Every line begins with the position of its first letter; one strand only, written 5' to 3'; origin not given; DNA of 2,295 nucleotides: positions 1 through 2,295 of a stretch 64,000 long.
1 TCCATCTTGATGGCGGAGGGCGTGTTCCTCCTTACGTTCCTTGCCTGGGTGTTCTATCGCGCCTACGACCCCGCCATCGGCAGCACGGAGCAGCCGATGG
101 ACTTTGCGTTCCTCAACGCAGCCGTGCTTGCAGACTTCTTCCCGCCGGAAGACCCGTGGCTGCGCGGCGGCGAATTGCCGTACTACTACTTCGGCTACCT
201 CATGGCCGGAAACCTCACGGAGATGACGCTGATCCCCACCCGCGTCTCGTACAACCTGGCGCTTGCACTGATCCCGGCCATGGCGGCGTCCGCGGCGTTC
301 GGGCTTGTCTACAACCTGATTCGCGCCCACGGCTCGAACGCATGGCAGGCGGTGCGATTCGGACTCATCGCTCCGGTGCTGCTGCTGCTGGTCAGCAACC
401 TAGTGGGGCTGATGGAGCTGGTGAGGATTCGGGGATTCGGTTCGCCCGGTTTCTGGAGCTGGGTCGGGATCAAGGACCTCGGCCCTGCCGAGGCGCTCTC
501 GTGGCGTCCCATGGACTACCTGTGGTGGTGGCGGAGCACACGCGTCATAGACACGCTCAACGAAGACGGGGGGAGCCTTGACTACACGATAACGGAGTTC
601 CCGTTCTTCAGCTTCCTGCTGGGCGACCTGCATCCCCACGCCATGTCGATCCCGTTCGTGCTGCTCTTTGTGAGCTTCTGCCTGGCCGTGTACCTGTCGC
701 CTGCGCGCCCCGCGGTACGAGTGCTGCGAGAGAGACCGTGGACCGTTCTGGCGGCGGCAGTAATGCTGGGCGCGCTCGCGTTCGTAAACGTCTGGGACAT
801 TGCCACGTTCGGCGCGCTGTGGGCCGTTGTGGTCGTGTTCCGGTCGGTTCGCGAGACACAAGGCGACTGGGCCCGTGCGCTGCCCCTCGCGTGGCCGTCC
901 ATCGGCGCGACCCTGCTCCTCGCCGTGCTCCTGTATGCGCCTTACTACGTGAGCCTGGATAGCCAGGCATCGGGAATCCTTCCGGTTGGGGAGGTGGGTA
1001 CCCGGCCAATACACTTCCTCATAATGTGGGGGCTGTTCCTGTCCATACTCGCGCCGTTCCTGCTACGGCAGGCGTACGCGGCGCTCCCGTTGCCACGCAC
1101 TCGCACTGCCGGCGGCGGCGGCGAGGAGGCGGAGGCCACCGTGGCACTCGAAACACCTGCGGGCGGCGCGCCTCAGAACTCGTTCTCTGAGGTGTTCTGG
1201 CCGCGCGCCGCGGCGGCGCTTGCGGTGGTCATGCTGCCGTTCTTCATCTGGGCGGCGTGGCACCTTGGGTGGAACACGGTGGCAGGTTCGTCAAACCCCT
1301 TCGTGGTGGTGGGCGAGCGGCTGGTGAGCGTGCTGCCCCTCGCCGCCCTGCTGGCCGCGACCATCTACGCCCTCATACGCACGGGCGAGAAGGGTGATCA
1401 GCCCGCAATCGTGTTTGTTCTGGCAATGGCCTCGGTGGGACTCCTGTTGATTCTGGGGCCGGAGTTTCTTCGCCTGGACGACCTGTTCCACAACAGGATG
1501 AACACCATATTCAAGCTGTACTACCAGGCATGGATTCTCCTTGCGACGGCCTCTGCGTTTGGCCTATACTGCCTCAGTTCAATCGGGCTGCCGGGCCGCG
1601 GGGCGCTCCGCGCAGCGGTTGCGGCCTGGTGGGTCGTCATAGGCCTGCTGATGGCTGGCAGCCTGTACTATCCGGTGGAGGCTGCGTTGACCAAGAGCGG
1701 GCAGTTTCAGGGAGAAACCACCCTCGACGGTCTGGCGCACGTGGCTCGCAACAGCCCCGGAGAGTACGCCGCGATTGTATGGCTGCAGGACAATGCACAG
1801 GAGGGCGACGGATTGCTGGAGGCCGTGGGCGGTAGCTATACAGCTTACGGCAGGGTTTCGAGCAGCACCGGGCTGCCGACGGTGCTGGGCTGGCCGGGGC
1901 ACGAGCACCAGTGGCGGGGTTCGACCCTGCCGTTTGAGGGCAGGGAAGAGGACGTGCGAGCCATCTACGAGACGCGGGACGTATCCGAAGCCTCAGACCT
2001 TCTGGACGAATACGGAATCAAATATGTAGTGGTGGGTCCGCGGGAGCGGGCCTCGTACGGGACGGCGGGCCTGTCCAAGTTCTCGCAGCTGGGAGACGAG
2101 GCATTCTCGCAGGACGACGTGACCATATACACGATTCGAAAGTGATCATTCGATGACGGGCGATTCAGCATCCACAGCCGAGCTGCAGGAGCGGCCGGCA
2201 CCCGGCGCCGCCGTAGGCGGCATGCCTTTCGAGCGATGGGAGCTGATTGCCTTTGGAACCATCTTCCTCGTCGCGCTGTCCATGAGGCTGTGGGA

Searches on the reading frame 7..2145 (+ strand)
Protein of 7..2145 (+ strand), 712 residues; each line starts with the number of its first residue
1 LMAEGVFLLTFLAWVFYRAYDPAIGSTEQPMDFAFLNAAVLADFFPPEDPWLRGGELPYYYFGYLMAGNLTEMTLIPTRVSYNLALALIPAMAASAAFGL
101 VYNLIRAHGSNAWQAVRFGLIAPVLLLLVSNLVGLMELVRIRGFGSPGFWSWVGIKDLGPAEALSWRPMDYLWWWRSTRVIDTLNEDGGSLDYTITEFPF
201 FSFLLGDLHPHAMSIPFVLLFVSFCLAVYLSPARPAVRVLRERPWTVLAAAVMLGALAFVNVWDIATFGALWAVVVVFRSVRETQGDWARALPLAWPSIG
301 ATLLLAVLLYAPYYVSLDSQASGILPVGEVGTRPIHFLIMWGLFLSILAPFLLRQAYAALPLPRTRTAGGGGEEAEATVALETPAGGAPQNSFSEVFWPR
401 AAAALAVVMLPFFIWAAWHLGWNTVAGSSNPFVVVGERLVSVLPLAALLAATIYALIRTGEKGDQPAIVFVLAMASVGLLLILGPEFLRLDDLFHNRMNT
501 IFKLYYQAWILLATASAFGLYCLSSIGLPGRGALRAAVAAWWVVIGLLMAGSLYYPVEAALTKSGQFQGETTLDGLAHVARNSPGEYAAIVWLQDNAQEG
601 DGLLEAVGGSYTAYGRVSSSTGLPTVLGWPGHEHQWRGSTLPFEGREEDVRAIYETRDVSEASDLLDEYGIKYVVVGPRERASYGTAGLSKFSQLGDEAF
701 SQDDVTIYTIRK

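Call 18: search_protein_families(library=pfam, proteins=[window:7-2145:+])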
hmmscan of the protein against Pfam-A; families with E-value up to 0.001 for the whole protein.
window:7-2145:+ (712 aa): 1 family
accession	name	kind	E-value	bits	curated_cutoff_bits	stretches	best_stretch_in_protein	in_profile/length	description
PF10060.15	DUF2298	-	3e-106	356.7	27.8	1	2-512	53-488/488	Uncharacterized membrane protein (DUF2298)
